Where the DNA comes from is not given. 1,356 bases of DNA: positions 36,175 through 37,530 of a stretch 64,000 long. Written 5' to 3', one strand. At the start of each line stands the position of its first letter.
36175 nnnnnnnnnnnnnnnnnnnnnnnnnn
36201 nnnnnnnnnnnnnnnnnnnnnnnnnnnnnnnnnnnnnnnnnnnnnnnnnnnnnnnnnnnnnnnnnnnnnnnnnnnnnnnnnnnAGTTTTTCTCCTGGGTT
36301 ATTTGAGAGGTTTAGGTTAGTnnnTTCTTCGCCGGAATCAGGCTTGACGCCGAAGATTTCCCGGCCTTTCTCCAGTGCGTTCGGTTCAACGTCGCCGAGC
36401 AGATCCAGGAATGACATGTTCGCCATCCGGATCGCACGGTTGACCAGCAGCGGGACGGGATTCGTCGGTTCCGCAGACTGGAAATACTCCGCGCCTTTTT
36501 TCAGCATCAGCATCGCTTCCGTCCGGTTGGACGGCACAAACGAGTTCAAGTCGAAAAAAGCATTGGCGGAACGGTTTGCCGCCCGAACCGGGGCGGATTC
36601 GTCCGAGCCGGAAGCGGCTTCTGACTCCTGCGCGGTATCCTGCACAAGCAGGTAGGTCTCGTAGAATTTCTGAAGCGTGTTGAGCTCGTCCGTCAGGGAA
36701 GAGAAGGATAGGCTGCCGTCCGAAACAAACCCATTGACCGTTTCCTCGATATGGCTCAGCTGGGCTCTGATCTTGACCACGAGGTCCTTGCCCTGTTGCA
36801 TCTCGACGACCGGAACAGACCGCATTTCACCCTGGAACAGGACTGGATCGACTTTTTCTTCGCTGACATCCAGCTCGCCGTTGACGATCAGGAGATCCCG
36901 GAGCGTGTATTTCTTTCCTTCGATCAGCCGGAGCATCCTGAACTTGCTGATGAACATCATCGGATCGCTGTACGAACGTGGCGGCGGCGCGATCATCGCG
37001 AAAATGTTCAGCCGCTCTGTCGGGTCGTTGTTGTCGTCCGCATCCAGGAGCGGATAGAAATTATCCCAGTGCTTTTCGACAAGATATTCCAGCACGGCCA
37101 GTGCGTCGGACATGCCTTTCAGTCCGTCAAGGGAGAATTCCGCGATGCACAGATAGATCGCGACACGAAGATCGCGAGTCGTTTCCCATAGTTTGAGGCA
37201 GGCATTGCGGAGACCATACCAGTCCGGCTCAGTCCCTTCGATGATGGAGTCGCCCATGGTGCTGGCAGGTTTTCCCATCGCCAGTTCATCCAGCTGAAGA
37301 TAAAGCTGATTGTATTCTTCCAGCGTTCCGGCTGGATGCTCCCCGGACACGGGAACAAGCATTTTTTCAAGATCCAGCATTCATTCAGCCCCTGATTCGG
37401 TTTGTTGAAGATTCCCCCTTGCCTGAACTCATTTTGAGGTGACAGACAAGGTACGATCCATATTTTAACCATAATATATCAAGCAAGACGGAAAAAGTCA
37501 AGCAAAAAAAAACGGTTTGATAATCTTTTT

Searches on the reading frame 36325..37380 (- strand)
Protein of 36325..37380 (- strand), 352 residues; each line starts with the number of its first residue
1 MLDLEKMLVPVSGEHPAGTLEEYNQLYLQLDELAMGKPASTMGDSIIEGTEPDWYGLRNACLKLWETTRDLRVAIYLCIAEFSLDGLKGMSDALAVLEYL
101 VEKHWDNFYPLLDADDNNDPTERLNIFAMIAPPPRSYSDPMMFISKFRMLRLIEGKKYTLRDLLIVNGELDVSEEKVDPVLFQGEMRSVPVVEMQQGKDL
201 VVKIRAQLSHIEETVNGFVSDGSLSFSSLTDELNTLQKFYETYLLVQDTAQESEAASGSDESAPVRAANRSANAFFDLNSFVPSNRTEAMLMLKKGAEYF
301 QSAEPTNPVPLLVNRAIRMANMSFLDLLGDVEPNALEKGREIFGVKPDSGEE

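Call 44: search_protein_families(library=pfam, proteins=[window:36325-37380:-], max_evalue=0.001)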
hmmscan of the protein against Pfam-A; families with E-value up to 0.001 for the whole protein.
window:36325-37380:- (352 aa): 1 family
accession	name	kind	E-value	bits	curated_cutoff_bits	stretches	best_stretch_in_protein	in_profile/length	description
PF06812.17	ImpA_N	-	1.2e-24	87.1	26.9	1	9-130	2-117/119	ImpA, N-terminal, type VI secretion system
